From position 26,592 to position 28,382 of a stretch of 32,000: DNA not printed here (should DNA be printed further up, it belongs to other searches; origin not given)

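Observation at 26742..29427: Three-gene operon: desaturase-family di-iron oxygenase fused to a Rieske ferredoxin, an esterase and a small ferredoxin, with no reductase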

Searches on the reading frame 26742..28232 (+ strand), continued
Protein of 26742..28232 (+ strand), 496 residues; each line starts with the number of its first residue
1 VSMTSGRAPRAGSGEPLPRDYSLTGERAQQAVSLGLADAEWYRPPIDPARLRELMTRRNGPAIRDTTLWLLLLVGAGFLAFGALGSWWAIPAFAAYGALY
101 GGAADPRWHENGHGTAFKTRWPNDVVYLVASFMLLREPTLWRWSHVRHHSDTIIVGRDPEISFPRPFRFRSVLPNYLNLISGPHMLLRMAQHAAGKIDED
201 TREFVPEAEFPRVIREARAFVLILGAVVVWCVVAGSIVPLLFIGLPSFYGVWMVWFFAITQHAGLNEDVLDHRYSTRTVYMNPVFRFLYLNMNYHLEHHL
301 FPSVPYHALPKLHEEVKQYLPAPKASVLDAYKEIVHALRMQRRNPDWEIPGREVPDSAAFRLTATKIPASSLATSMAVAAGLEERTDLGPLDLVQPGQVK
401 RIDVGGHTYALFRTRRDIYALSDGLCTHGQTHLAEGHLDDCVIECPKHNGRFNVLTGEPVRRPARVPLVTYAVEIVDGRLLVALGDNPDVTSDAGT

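Call 39: find_encoding_contigs(protein=P0009, flank=10000, max_places=3)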
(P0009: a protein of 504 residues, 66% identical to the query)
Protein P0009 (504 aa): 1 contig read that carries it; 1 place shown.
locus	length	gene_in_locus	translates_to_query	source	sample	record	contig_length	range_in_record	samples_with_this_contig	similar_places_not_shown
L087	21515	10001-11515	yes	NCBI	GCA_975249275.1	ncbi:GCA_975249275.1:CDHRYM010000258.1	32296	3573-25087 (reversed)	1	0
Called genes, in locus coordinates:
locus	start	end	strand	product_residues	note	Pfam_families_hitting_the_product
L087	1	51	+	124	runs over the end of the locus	PF16859:TetR_C_11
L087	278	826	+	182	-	-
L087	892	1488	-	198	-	PF12867:DinB_2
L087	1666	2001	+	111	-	PF01250:Ribosomal_S6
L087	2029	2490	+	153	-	PF00436:SSB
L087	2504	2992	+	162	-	-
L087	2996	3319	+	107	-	PF01281:Ribosomal_L9_N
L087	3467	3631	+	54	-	-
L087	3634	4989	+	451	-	PF00772:DnaB, PF03796:DnaB_C, PF13481:AAA_25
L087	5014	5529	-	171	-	PF00210:Ferritin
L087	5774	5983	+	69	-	-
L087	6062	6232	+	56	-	-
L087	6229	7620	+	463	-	PF00982:Glyco_transf_20, PF00534:Glycos_transf_1 (faint)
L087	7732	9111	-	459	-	PF00128:Alpha-amylase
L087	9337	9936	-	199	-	PF14333:DUF4389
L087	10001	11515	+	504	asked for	PF00487:FA_desaturase, PF00355:Rieske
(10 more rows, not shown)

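Call 40: search_protein_families(library=pfam, proteins=[L086:3266-4225:+, L086:49-657:+, L083:3592-3966:-, L083:4370-4825:-], max_evalue=0.01)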
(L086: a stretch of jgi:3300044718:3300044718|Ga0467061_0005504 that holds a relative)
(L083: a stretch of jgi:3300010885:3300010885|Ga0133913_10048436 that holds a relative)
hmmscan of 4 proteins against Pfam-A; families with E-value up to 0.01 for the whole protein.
L086:3266-4225:+ (319 aa): 4 families
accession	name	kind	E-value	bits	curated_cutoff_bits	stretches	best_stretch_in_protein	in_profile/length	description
PF00111.32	Fer2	-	5.8e-14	52.2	21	1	242-310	7-76/77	2Fe-2S iron-sulfur cluster binding domain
PF00175.26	NAD_binding_1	-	1.1e-05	26.5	22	1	115-203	1-108/109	Oxidoreductase NAD-binding domain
PF08030.17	NAD_binding_6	-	0.00012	22.6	22.2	0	114-130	5-21/156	Ferric reductase NAD binding domain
PF22290.1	DmmA-like_N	-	0.0029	18.5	33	1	109-210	17-118/124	Dimethylamine monooxygenase subunit DmmA-like, N-terminal domain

L086:49-657:+ (202 aa): 1 family
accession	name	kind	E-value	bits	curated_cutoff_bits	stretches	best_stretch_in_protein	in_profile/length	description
PF01261.30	AP_endonuc_2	-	4.9e-19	69.5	31.1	1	2-194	80-248/249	Xylose isomerase-like TIM barrel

L083:3592-3966:- (124 aa): 2 families
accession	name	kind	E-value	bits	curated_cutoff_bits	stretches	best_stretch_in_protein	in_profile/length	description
PF00280.23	potato_inhibit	-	1.1e-05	26.4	24.5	1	69-119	7-58/64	Potato inhibitor I family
PF11720.13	Inhibitor_I78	-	2.3e-05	24.8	23.6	1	83-114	26-54/65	Peptidase inhibitor I78 family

L083:4370-4825:- (151 aa): 0 families

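Call 41: find_encoding_contigs(protein=P0007, flank=10000, max_places=2)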
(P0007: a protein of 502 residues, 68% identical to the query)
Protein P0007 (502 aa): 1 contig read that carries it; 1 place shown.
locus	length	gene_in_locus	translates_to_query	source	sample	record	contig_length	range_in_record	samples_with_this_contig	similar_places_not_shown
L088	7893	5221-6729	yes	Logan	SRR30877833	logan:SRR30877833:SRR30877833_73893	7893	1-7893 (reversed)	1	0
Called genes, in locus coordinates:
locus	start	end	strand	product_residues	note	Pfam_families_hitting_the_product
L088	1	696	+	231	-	?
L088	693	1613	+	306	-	PF01261:AP_endonuc_2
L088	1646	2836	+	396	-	-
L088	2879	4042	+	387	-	-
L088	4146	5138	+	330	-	-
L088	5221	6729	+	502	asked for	PF00487:FA_desaturase, PF00355:Rieske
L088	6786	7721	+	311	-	PF00135:COesterase, PF20434:BD-FAE, PF07859:Abhydrolase_3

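Call 42: find_encoding_contigs(protein=P0008, flank=10000, max_places=2)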
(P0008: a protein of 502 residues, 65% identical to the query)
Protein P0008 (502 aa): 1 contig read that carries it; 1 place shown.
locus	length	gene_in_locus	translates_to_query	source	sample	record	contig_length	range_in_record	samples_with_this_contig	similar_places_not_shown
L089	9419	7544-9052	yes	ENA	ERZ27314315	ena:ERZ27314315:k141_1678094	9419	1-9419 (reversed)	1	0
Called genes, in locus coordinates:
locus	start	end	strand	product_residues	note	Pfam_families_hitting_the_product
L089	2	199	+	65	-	?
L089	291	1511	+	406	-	PF13407:Peripla_BP_4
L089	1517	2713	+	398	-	PF01408:GFO_IDH_MocA, PF02894:GFO_IDH_MocA_C, PF22685:Gal80p_C-like (faint), PF22725:GFO_IDH_MocA_C3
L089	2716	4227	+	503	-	PF00005:ABC_tran, PF09818:ABC_ATPase (faint), PF13304:AAA_21 (faint), PF00005:ABC_tran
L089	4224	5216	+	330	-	PF02653:BPD_transp_2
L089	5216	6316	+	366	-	PF01408:GFO_IDH_MocA, PF02894:GFO_IDH_MocA_C, PF22725:GFO_IDH_MocA_C3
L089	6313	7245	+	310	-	PF01261:AP_endonuc_2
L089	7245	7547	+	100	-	PF03992:ABM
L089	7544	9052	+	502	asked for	PF00487:FA_desaturase, PF00355:Rieske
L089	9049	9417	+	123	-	?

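Call 43: find_encoding_contigs(protein=P0012, flank=10000, max_places=2)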
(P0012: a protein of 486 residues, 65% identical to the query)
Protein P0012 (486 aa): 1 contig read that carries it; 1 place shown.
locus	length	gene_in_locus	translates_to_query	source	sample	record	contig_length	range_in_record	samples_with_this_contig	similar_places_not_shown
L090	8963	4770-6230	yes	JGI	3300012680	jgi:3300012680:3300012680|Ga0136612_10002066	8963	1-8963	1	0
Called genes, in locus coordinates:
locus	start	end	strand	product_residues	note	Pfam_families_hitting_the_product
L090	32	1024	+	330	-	PF03631:Virul_fac_BrkB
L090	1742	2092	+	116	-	PF01906:YbjQ_1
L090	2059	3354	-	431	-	PF14305:ATPgrasp_TupA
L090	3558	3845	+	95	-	-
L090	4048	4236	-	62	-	-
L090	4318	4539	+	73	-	-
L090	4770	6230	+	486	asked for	PF00487:FA_desaturase, PF00355:Rieske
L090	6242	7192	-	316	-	PF01408:GFO_IDH_MocA, PF02894:GFO_IDH_MocA_C, PF22725:GFO_IDH_MocA_C3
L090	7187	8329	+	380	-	PF01408:GFO_IDH_MocA, PF22725:GFO_IDH_MocA_C3, PF02894:GFO_IDH_MocA_C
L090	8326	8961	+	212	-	?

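Call 54: predict_structure(alignment_id=A2)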
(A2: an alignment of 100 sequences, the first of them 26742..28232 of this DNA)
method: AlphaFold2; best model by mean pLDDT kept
length: 496 residues; sequences in the alignment: 100
mean_pLDDT: 85.2   pTM: 0.85
mean pLDDT of the five models: 85.2, 81.7, 80.3, 80.1, 80.1
residues with pLDDT >= 90: 271; 70-90: 155; 50-70: 35; < 50: 35
segments of 3 or more residues with pLDDT < 50: 362-382, 488-496
pLDDT, mean of each block of 10 residues (from residue 1): 52 67 79 74 85 92 95 98 98 95 91 91 96 95 86 70 79 88 95 96 93 98 98 98 93 87 78 82 82 86 91 93 91 94 88 62 46 40 78 95 94 95 90 91 88 95 89 96 71 42
secondary structure, 60 per line:
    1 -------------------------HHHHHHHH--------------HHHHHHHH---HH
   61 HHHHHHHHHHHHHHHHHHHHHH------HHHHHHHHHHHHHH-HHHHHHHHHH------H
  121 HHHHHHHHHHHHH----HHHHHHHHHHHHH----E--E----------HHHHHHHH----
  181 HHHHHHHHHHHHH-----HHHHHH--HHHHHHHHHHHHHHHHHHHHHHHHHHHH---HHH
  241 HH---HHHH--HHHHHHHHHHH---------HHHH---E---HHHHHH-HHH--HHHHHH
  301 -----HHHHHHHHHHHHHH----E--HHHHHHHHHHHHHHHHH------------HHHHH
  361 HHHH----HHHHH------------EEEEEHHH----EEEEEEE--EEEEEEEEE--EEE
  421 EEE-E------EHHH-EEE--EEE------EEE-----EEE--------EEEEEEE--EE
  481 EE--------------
elements in order: H26-33 H48-55 H59-82 H89-102 H104-113 H120-133 H138-150 H169-176 H181-193 H199-204 H207-234 H238-242 H246-249 H252-262 H272-275 H283-288 H295-300 H306-319 H327-343 H356-364 H369-373 E386-390 E398-404 E407-415 E418-423 E437-439 E442-444 E451-453 E459-461 E470-476 E479-482

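Call 56: fold_search(model_id=the predicted structure, library=pdb)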
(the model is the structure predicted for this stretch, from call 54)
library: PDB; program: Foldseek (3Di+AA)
matches with E <= 10: 317; with E <= 0.001: 63
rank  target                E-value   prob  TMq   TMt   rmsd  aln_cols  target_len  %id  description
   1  4nbc_F                2.5e-08  1.00  0.19  0.90   1.2       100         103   39  Oxygenase with Phe275 replaced by Trp and ferredoxin complex of carbazole 1,9a-dioxygenase (form1) (released 2014-03-26)
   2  4nb8_E                2.5e-08  1.00  0.21  0.88   2.2       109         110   36  Oxygenase with Ile262 replaced by Leu and ferredoxin complex of carbazole 1,9a-dioxygenase (released 2014-03-26)
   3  2de5_E                2.6e-08  1.00  0.20  0.90   1.7       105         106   38  Crystal structure of the electron transfer complex between oxygenase and ferredoxin in carbazole 1,9a-dioxygenase (released 2006-12-05)
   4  7buh                  4.0e-08  1.00  0.21  0.86   2.0       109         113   36  Reduced ferredoxin of carbazole 1,9a-dioxygenase (released 2021-04-07)
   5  4nbb_E                4.2e-08  1.00  0.21  0.85   2.7       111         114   36  Carbazole- and oxygen-bound oxygenase with Ile262 replaced by Val and ferredoxin complex of carbazole 1,9a-dioxygenase (released 2014-03-26)
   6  1vck                  4.7e-08  1.00  0.20  0.89   1.6       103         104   39  Crystal structure of ferredoxin component of carbazole 1,9a-dioxygenase of Pseudomonas resinovorans strain CA10 (released 2005-03-01)
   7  2de5_D                4.9e-08  1.00  0.20  0.90   1.6       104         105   38  Crystal structure of the electron transfer complex between oxygenase and ferredoxin in carbazole 1,9a-dioxygenase (released 2006-12-05)
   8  6llh_F                6.9e-08  1.00  0.20  0.90   1.5       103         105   39  Biphenyl-2,3-diol-soaked resting complex of Oxy and Fd in carbazole 1,9a-dioxygenase (released 2021-01-27)
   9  2de7_E                7.2e-08  1.00  0.21  0.90   1.9       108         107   37  The substrate-bound complex between oxygenase and ferredoxin in carbazole 1,9a-dioxygenase (released 2006-12-05)
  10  4nb9_E                7.2e-08  1.00  0.21  0.86   2.4       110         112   36  Oxygenase with Ile262 replaced by Val and ferredoxin complex of carbazole 1,9a-dioxygenase (released 2014-03-26)
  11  4nbe_E                1.0e-07  1.00  0.21  0.88   2.3       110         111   35  Fluorene-bound oxygenase with Phe275 replaced by Trp and ferredoxin complex of carbazole 1,9a-dioxygenase (form2) (released 2014-03-26)
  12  7bui_E                1.2e-07  1.00  0.20  0.88   1.8       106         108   38  Complex of reduced oxygenase and oxidized ferredoxin in carbazole 1,9a- dioxygenase (released 2021-04-07)
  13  7bui_D                2.1e-07  1.00  0.19  0.93   1.3        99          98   40  Complex of reduced oxygenase and oxidized ferredoxin in carbazole 1,9a- dioxygenase (released 2021-04-07)
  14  2qpz                  3.3e-07  1.00  0.20  0.94   1.3       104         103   32  Naphthalene 1,2-dioxygenase Rieske ferredoxin (released 2008-09-02)
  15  8xks_K                3.7e-07  1.00  0.43  0.55   9.4       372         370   16  The cryo-EM structure of Orf2971-FtsHi motor complex (released 2024-12-04)
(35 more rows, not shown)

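Call 59: search_solved_structures(query=A2, max_evalue=10)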
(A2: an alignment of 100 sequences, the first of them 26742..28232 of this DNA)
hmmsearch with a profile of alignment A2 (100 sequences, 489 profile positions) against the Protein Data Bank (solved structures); distinct sequences matched with E-value up to 10: 35.
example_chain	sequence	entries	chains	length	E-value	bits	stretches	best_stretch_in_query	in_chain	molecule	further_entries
2qpz_A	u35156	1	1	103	8.1e-23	84.2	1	383-476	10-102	Naphthalene 1,2-dioxygenase system ferredoxin subunit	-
5bok_A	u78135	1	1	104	7.4e-22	81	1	376-476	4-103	Ferredoxin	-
1vck_A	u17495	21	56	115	9.9e-21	77.3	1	379-480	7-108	ferredoxin component of carbazole | Ferredoxin CarAc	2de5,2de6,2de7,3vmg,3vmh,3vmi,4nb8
2i7f_A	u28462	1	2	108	9.1e-20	74.1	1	377-475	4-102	Ferredoxin component of dioxygenase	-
3gce_A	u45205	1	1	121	1.2e-16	63.8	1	373-481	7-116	Ferredoxin component of carbazole 1,9a-dioxygenase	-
3dqy_A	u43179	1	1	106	4.9e-16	61.8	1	385-478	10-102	Toluene 1,2-dioxygenase system ferredoxin subunit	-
4emj_B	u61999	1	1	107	5e-16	61.8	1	385-478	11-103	Toluene 1,2-dioxygenase system ferredoxin subunit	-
2e4p_A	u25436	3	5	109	4.6e-15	58.6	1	381-479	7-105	Biphenyl dioxygenase ferredoxin subunit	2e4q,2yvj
1fqt_A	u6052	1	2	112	2.7e-13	52.7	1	380-478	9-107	RIESKE-TYPE FERREDOXIN OF BIPHENYL DIOXYGENASE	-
8jng_A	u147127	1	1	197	1.2e-07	34.1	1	336-450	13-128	Methanesulfonate monooxygenase ferredoxin subunit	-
1vm9_A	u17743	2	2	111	8.1e-07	31.4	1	380-475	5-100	Toluene-4-monooxygenase system protein C | Toluene-4-monooxygenase system ferredoxin subunit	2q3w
4p1c_H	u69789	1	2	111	8.5e-07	31.3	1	380-475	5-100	Toluene-4-monooxygenase system ferredoxin subunit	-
1sjg_A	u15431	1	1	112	1.5e-06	30.5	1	380-475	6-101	Toluene-4-monooxygenase system protein C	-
4p1b_H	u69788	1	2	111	3.8e-06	29.2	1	380-475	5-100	Toluene-4-monooxygenase system ferredoxin subunit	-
8hn2_A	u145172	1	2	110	4.9e-05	25.5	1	376-478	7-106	Cytochrome b6-f complex iron-sulfur subunit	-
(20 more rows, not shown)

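Call 60: search_protein_families(library=pfam, proteins=[L088:1646-2836:+, L088:2879-4042:+, L088:4146-5138:+, L089:9049-9417:+, L083:9813-11417:+, L083:1-606:+, L088:1-696:+], max_evalue=0.001)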
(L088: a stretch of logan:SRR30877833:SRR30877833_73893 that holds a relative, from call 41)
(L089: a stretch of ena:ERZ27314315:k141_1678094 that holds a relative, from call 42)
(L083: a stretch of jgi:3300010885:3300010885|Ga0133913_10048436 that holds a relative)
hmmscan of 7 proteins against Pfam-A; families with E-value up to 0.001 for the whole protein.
L088:1646-2836:+ (396 aa): 0 families

L088:2879-4042:+ (387 aa): 0 families

L088:4146-5138:+ (330 aa): 0 families

L089:9049-9417:+ (123 aa): 1 family
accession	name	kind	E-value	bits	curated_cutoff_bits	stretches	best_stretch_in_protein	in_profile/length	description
PF07859.19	Abhydrolase_3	-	8.8e-10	39.1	25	1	82-123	1-42/210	alpha/beta hydrolase fold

L083:9813-11417:+ (535 aa): 10 families
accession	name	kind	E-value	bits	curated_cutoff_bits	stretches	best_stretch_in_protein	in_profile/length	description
PF05199.19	GMC_oxred_C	-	6.7e-23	82.2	24.6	1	407-524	1-139/139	GMC oxidoreductase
PF00732.25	GMC_oxred_N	-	9.9e-17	61.9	23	1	10-311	3-217/218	GMC oxidoreductase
PF01266.30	DAO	-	1.3e-09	38.5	27.9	1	9-40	1-32/353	FAD dependent oxidoreductase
PF00890.30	FAD_binding_2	-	5.7e-08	32.8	20.4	1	9-40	1-32/414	FAD binding domain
PF13450.12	NAD_binding_8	-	1.3e-06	29.1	21.9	1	12-40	1-29/68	NAD(P)-binding Rossmann-like domain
PF01494.25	FAD_binding_3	-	1.5e-05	24.8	22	1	8-42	2-36/349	FAD binding domain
PF01946.23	Thi4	-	6.4e-05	22.7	26.2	1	4-38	14-49/235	Thi4 family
PF07992.20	Pyr_redox_2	-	9.1e-05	22.5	26.1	1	9-42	2-36/291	Pyridine nucleotide-disulphide oxidoreductase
PF03486.20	HI0933_like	-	0.0001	22.3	50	1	9-39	2-32/244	HI0933-like protein Rossmann domain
PF12831.13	FAD_oxidored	-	0.00025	20.9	27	1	9-41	1-33/416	FAD dependent oxidoreductase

L083:1-606:+ (201 aa): 0 families

L088:1-696:+ (231 aa): 2 families
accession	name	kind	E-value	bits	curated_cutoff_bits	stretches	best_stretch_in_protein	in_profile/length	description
PF22725.1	GFO_IDH_MocA_C3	-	1.2e-20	74.2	27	1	7-124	1-117/124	GFO/IDH/MocA C-terminal domain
PF02894.22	GFO_IDH_MocA_C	-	7.6e-08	32.8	22.9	1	14-229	4-218/218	Oxidoreductase family, C-terminal alpha/beta domain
